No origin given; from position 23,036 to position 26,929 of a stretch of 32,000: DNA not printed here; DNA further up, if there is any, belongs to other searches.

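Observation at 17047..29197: Two divergent, gene-for-gene paralogous signalling cassettes: a light sensor and a sensor-swapped twin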

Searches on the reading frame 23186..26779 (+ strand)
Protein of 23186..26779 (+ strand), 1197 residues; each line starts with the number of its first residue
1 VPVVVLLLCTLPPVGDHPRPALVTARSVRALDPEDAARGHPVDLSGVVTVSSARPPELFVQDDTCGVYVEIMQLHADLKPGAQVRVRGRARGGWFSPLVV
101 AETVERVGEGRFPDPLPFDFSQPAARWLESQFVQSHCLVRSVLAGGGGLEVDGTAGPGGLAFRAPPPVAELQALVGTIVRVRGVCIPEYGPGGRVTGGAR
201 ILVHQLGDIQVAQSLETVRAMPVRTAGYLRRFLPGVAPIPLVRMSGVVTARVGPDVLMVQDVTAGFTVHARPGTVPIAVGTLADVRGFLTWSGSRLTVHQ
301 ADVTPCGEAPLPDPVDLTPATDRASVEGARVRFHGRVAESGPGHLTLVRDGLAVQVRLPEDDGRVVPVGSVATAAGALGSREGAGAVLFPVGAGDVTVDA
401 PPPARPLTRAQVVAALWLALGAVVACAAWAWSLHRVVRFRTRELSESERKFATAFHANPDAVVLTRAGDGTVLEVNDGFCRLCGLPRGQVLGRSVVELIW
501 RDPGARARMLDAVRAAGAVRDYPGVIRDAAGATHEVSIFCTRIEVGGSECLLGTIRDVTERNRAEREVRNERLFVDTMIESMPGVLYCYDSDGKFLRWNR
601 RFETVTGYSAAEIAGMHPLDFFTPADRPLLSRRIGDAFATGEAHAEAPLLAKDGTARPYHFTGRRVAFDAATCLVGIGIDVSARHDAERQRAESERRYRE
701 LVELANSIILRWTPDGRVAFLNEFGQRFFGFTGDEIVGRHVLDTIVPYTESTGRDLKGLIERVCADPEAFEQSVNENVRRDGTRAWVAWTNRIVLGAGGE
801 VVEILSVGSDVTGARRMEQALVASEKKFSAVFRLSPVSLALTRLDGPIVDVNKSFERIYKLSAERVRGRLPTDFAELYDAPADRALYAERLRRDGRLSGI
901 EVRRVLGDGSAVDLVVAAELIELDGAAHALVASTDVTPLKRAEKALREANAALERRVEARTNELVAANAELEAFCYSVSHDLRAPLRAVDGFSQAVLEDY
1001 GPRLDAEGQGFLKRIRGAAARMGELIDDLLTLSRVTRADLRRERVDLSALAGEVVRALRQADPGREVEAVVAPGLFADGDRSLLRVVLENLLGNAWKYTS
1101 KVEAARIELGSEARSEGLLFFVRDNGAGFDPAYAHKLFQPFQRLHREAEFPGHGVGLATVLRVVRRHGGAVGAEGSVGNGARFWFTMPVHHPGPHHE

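Call 4: search_protein_families(library=pfam, proteins=[window:23186-26779:+], max_evalue=0.01)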
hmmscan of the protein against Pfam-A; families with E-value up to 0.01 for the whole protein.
window:23186-26779:+ (1197 aa): 9 families
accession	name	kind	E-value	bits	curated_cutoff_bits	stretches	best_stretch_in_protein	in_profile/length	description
PF00989.32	PAS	-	7.1e-37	126.3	22.6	3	697-811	2-113/113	PAS fold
PF13426.13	PAS_9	-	1.3e-36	125.4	27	4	459-560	1-103/103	PAS domain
PF08448.16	PAS_4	-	5.5e-31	107.5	23.1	4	580-685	2-109/110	PAS fold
PF13188.13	PAS_8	-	1.7e-23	82.1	21.8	3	450-502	2-49/65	PAS domain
PF02518.31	HATPase_c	-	1.4e-20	74.2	26.4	1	1079-1189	1-109/111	Histidine kinase-, DNA gyrase B-, and HSP90-like ATPase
PF08447.18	PAS_3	-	9.8e-13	48.6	25.6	1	596-666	2-75/89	PAS fold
PF00512.31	HisKA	-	2.1e-11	44.1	26.9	1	973-1035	4-63/66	His Kinase A (phospho-acceptor) domain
PF12860.13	PAS_7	-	0.0022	18.6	27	0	579-613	1-35/115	PAS fold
PF19865.4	DUF6338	-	0.0073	16.3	26.5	0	374-473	54-144/205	Family of unknown function (DUF6338)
